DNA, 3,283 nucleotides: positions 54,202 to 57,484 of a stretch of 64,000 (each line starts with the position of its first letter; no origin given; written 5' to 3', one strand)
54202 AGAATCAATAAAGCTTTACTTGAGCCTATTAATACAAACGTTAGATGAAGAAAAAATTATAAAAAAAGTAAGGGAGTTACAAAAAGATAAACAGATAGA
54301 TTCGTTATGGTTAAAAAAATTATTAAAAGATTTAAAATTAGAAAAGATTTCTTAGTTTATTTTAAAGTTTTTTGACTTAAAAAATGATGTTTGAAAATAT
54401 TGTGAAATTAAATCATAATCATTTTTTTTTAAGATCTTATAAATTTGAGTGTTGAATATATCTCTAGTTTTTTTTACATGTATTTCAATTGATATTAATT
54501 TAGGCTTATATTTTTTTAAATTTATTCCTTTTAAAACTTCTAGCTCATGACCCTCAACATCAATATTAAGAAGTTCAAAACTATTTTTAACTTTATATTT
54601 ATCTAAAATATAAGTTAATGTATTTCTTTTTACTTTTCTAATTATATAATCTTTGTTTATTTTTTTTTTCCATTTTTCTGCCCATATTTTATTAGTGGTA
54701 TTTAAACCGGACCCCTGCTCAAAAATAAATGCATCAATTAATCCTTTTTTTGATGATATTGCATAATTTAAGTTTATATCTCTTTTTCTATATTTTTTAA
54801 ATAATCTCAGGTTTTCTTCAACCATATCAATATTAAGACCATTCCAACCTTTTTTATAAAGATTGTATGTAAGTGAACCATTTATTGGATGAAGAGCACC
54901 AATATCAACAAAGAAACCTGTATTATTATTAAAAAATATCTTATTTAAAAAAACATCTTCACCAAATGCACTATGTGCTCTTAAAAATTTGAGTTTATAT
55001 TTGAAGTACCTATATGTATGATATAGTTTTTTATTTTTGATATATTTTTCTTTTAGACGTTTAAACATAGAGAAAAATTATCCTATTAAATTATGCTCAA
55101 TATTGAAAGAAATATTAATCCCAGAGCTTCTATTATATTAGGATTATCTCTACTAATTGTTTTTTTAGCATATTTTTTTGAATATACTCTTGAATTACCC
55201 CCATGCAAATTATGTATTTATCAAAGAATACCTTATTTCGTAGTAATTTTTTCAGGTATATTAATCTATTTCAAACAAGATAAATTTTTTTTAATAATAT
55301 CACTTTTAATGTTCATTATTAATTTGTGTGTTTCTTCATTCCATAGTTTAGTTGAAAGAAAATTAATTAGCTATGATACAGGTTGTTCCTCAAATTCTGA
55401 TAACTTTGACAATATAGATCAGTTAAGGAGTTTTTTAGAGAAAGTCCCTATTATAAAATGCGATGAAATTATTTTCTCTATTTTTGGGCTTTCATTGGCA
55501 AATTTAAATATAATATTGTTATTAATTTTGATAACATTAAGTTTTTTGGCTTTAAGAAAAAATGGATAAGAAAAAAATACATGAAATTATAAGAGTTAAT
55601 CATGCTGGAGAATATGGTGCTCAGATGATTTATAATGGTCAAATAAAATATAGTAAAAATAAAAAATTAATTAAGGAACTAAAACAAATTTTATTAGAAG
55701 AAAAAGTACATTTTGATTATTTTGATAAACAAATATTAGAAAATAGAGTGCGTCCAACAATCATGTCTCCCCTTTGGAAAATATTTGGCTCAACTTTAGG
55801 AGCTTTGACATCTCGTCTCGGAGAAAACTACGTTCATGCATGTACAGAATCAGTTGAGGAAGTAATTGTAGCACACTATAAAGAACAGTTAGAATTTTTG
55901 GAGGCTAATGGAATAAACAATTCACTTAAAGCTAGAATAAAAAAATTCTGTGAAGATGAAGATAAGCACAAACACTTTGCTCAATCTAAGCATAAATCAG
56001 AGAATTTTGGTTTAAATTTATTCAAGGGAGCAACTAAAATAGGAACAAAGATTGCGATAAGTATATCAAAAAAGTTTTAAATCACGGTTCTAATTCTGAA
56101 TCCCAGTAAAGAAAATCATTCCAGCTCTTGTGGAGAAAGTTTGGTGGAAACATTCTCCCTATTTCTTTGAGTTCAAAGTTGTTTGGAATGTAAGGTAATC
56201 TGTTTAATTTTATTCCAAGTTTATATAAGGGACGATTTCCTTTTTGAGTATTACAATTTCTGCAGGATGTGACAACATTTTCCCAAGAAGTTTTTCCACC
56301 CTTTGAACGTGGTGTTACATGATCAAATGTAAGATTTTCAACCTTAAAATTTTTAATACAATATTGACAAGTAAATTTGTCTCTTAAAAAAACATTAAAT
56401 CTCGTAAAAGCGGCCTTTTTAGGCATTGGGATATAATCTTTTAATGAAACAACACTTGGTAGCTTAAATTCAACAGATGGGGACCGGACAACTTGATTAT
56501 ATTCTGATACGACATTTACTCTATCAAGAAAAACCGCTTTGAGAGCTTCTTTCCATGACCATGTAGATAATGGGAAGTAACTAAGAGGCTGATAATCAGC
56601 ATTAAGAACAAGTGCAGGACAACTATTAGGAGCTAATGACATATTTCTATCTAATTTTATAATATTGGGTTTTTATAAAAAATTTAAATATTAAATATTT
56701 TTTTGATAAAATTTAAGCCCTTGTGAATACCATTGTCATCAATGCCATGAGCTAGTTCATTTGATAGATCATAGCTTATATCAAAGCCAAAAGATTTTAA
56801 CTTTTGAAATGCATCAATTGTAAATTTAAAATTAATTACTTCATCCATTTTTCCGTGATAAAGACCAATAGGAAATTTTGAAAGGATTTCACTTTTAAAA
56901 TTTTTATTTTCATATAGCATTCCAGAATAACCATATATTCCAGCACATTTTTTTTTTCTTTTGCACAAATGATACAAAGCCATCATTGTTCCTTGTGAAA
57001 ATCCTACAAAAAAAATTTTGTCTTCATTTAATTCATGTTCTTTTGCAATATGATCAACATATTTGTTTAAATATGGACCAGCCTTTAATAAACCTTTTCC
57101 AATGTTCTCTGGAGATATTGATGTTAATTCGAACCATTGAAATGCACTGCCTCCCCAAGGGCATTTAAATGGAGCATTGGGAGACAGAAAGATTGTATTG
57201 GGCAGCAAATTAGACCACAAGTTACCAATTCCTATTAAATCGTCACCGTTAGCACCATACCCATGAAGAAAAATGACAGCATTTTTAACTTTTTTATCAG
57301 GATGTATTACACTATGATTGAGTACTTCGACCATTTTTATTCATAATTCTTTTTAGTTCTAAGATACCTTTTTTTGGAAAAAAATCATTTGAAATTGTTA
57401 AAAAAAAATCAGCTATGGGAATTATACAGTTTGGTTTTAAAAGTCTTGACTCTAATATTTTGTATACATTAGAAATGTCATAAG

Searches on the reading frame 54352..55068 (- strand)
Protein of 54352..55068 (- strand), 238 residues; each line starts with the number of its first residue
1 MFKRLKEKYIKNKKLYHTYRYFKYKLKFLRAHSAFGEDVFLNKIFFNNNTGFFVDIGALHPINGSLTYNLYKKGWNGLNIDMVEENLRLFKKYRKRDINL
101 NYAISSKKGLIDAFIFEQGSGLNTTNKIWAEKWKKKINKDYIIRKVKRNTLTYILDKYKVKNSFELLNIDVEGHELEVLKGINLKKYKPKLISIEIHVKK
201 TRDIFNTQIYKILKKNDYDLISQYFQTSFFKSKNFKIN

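Call 17: search_protein_families(library=pfam, proteins=[window:54352-55068:-], max_evalue=0.01)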
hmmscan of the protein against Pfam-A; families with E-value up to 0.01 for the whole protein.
window:54352-55068:- (238 aa): 1 family
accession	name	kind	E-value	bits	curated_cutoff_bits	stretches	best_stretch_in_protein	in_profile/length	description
PF05050.19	Methyltransf_21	-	2.1e-17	64.2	22.7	1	55-219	1-172/173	Methyltransferase FkbM domain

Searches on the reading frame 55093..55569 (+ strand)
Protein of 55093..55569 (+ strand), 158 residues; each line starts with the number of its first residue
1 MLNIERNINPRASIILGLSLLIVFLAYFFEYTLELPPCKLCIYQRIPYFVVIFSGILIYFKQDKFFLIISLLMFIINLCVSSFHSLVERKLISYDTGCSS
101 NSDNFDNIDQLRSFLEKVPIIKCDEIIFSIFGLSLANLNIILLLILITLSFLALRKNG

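Call 17: search_protein_families(library=pfam, proteins=[window:55093-55569:+], max_evalue=0.01)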
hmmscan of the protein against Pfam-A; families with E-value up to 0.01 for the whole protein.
window:55093-55569:+ (158 aa): 1 family
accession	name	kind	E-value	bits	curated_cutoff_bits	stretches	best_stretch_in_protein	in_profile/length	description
PF02600.21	DsbB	-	2.4e-25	90.1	22.1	1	14-152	7-147/148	Disulfide bond formation protein DsbB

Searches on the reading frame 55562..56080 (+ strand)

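Call 18: search_protein_families(library=pfam, proteins=[window:55562-56080:+], max_evalue=0.01)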
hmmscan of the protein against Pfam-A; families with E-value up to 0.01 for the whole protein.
window:55562-56080:+ (172 aa): 2 families
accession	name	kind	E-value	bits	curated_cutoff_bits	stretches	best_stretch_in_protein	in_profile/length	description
PF03232.19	COQ7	-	4.4e-49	166.8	23.5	1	5-169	2-169/169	Ubiquinone biosynthesis protein COQ7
PF02915.23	Rubrerythrin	-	0.0017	19.2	22.8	1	8-141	1-134/137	Rubrerythrin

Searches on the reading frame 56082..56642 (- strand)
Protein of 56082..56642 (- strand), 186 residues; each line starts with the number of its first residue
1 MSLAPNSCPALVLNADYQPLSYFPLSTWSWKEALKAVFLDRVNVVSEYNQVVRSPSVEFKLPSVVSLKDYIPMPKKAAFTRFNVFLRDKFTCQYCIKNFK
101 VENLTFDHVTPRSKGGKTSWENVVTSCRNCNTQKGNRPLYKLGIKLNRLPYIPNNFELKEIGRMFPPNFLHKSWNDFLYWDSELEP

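Call 18: search_protein_families(library=pfam, proteins=[window:56082-56642:-], max_evalue=0.01)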
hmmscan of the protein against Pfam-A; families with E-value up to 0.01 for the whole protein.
window:56082-56642:- (186 aa): 3 families
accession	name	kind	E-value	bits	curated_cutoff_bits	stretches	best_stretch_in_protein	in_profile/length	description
PF01844.29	HNH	-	7.9e-17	61.6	21.4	1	92-137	1-47/47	HNH endonuclease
PF14279.12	HNH_5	-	1e-16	61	27.5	1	92-137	1-46/56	HNH endonuclease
PF13395.12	HNH_4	-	6.1e-05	23.4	22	1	99-137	8-51/54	HNH endonuclease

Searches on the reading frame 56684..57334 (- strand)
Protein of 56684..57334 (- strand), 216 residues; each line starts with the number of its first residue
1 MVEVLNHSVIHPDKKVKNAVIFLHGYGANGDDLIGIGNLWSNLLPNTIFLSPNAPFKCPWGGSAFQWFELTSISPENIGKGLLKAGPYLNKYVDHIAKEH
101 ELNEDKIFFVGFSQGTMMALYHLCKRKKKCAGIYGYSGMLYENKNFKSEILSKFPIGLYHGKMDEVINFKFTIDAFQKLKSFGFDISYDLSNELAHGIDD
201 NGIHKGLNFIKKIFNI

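Call 18: search_protein_families(library=pfam, proteins=[window:56684-57334:-], max_evalue=0.01)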
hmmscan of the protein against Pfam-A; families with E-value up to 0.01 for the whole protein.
window:56684-57334:- (216 aa): 7 families
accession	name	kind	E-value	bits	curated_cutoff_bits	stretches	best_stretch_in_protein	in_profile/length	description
PF02230.22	Abhydrolase_2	-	8.7e-39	134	23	1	7-212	4-215/217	Phospholipase/Carboxylesterase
PF00561.26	Abhydrolase_1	-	4e-06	27.1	25.8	1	90-172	56-133/245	alpha/beta hydrolase fold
PF12146.15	Hydrolase_4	-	2.5e-05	24.2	27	0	90-145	63-116/239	Serine aminopeptidase, S33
PF01738.24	DLH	-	0.00042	20.4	21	1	90-197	82-187/217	Dienelactone hydrolase family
PF05057.20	DUF676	-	0.0006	19.8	20.3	1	76-130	49-103/217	Putative serine esterase (DUF676)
PF03959.19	FSH1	-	0.0085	16.2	21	0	88-168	84-175/211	Serine hydrolase (FSH1)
PF00326.27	Peptidase_S9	-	0.0086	16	22.6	0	91-128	50-87/213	Prolyl oligopeptidase family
